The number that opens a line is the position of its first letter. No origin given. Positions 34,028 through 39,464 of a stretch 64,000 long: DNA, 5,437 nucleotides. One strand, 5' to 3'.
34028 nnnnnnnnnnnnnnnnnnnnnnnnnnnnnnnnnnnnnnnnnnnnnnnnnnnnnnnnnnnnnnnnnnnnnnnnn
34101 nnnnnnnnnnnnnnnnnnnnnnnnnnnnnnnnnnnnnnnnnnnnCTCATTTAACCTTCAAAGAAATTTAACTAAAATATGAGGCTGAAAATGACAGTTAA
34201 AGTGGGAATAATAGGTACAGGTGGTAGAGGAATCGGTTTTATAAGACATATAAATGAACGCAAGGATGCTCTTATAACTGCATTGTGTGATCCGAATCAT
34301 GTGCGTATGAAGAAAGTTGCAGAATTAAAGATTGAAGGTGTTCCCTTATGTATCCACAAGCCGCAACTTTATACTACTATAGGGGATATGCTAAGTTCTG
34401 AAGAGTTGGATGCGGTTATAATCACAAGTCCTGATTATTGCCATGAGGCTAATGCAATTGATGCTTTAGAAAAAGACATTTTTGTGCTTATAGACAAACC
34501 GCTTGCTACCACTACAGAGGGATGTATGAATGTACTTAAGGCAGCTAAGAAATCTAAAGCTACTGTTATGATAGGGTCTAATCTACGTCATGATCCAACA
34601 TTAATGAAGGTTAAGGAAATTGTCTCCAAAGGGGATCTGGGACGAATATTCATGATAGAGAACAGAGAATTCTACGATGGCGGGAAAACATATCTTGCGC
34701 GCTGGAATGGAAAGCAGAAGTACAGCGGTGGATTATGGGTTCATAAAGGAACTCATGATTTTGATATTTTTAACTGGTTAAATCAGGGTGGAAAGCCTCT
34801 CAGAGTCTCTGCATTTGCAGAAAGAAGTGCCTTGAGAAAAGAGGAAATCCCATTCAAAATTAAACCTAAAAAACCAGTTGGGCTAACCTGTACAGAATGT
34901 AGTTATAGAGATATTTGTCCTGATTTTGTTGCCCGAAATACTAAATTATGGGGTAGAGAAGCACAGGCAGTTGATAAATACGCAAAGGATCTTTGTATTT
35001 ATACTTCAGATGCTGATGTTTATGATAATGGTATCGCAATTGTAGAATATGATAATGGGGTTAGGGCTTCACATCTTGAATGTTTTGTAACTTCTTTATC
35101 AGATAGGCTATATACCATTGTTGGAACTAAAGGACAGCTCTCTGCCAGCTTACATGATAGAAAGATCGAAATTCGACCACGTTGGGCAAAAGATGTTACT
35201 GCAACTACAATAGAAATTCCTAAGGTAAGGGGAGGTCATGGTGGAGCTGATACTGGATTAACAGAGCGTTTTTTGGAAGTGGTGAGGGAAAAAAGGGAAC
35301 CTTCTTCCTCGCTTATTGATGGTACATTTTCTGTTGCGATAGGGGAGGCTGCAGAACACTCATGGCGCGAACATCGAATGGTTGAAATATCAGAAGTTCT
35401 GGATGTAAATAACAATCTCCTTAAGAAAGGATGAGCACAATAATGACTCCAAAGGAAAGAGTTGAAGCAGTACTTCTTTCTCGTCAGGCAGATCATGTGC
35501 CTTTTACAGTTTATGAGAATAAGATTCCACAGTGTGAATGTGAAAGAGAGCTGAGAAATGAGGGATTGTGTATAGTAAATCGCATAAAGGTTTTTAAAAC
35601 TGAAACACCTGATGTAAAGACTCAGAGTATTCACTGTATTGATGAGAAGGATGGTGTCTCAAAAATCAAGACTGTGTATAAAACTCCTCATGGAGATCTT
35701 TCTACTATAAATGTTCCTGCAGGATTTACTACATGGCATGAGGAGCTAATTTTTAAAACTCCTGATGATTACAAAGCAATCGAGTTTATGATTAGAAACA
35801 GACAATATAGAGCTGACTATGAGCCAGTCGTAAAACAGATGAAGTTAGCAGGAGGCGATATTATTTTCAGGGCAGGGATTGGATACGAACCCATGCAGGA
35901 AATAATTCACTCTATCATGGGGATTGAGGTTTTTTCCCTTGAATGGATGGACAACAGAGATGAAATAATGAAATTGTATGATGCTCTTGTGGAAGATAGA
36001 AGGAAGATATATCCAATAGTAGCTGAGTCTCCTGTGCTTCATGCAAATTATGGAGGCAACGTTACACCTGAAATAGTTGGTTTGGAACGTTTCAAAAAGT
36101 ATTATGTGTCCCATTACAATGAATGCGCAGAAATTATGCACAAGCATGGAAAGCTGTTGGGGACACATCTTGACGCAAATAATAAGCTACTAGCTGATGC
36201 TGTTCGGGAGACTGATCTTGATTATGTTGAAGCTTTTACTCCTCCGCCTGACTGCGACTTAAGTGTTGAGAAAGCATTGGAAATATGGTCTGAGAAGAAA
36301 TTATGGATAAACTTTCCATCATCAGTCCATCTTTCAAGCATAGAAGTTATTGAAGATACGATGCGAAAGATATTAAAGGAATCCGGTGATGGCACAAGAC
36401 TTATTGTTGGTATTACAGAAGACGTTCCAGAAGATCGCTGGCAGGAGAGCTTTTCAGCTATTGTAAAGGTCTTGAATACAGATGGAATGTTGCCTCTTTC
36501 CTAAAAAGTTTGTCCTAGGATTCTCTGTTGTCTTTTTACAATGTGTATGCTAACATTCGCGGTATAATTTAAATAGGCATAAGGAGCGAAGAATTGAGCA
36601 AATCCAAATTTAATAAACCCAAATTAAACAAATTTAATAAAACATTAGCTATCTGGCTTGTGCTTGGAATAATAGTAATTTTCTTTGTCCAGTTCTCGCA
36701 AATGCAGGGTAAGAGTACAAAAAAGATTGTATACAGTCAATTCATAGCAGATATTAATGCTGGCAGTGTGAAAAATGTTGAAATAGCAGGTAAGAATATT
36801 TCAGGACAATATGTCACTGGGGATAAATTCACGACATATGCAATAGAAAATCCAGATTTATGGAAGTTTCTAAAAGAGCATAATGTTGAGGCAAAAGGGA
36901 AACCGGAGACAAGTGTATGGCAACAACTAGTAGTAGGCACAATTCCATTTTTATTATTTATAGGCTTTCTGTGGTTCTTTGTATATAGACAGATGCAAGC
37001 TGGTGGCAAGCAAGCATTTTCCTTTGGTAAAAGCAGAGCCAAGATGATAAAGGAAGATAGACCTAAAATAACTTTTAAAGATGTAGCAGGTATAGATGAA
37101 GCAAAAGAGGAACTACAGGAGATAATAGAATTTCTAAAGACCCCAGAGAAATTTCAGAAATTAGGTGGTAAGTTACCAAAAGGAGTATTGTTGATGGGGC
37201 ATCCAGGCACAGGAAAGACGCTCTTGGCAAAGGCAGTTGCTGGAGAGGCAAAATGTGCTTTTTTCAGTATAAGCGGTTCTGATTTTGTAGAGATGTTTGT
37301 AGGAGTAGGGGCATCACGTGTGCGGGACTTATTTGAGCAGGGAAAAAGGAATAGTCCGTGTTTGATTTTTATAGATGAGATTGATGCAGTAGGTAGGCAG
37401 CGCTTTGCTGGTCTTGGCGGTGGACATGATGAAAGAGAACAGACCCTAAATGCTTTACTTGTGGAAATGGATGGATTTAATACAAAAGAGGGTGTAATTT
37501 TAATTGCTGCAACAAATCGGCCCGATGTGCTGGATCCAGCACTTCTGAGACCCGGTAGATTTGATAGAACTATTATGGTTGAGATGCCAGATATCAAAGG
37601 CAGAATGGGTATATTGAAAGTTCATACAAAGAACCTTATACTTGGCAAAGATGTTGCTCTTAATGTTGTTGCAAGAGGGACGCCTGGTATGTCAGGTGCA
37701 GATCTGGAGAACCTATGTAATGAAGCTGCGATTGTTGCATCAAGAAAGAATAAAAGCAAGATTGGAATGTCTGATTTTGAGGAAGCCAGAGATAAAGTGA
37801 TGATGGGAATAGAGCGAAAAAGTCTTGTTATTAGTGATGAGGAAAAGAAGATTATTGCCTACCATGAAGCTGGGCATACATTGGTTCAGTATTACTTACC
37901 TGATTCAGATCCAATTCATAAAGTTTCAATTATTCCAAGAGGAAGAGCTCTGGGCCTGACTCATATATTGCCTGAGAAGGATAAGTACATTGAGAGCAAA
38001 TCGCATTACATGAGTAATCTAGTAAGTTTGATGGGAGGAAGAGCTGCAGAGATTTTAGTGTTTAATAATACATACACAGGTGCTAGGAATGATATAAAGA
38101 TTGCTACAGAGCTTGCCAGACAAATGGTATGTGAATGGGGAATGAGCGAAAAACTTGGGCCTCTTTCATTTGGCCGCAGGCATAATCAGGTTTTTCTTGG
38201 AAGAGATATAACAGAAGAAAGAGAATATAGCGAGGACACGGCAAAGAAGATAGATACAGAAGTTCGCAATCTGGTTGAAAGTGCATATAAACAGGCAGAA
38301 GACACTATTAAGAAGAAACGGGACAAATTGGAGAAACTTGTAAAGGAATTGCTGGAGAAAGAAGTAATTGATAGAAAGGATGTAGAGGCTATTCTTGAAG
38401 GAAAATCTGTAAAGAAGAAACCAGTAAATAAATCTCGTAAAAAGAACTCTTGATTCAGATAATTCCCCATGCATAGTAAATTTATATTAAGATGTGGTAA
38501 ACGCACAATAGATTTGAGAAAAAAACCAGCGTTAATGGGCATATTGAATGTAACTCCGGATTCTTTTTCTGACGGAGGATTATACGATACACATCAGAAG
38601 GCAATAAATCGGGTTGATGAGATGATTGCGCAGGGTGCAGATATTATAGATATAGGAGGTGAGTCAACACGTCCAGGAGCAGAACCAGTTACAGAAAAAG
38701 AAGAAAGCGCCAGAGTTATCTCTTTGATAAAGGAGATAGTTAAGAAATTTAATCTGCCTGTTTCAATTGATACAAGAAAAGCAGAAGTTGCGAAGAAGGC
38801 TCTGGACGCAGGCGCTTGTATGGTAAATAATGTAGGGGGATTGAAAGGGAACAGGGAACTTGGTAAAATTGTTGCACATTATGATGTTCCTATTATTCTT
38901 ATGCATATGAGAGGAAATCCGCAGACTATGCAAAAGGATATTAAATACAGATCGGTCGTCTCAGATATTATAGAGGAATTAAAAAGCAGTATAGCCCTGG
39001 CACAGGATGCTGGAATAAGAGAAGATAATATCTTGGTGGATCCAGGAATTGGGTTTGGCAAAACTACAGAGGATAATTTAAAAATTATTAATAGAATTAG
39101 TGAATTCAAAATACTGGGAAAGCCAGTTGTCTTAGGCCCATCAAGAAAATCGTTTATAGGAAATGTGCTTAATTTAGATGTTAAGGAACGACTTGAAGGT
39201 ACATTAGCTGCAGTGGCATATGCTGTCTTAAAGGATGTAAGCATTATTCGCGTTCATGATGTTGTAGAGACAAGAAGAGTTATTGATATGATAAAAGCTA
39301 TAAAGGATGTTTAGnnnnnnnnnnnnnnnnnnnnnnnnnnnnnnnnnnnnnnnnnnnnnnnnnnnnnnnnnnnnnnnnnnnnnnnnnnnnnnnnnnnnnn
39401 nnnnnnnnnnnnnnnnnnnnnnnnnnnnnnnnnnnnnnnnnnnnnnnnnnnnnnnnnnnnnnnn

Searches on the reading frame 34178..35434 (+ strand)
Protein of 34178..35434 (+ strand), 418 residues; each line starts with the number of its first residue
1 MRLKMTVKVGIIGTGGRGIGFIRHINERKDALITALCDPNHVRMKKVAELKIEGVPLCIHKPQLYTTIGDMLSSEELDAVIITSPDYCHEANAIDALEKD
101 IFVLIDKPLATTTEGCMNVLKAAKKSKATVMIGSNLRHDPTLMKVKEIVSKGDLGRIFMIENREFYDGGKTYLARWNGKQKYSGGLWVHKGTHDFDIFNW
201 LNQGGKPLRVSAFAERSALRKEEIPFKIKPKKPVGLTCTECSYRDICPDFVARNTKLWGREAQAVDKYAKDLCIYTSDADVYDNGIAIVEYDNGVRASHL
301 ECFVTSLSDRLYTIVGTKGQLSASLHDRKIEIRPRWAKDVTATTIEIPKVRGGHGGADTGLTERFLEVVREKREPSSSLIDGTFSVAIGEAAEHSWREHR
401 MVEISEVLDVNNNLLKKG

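Call 11: search_protein_families(library=pfam, proteins=[window:34178-35434:+])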
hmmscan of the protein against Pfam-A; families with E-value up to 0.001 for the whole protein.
window:34178-35434:+ (418 aa): 3 families
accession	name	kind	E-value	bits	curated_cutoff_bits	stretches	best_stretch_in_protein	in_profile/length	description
PF02894.22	GFO_IDH_MocA_C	-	3e-22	79.9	22.9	1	146-404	1-218/218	Oxidoreductase family, C-terminal alpha/beta domain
PF01408.29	GFO_IDH_MocA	-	9.7e-21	75.1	24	1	7-133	1-119/120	Oxidoreductase family, NAD-binding Rossmann fold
PF22725.1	GFO_IDH_MocA_C3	-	1.6e-16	60.9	27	1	143-321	2-123/124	GFO/IDH/MocA C-terminal domain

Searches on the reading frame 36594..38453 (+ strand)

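Call 11: search_protein_families(library=pfam, proteins=[window:36594-38453:+])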
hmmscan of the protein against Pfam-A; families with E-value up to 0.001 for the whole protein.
window:36594-38453:+ (619 aa): 6 families
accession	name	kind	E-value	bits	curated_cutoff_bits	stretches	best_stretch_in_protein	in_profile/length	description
PF01434.24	Peptidase_M41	-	3.9e-73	245.8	29.9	1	412-600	2-191/191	Peptidase family M41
PF00004.35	AAA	-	1.5e-44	152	21.2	1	198-330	1-130/131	ATPase family associated with various cellular activities (AAA)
PF06480.20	FtsH_ext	-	1.1e-17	64.5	25.5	1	19-104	2-102/103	FtsH Extracellular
PF17862.7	AAA_lid_3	-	1.9e-13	50.1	27.2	1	353-397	1-45/45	AAA+ lid domain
PF07728.20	AAA_5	-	4.8e-06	27.1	22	1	197-319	1-137/139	AAA domain (dynein-related subfamily)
PF13191.12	AAA_16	-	0.00054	20.9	32.6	0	194-219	23-48/167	AAA ATPase domain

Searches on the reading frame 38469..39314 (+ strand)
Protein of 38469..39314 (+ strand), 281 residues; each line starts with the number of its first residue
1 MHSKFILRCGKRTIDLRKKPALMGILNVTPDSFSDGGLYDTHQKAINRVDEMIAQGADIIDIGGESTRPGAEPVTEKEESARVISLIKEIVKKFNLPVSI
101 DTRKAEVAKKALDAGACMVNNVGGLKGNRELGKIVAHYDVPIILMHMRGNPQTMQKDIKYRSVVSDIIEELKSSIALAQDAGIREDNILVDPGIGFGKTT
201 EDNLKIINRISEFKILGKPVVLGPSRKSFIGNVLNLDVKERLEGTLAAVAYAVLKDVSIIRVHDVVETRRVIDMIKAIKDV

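Call 11: search_protein_families(library=pfam, proteins=[window:38469-39314:+])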
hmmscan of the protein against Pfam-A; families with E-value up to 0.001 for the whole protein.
window:38469-39314:+ (281 aa): 1 family
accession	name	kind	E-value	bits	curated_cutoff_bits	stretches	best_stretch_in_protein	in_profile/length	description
PF00809.28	Pterin_bind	-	5.7e-84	282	25.5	1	23-263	1-244/244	Pterin binding enzyme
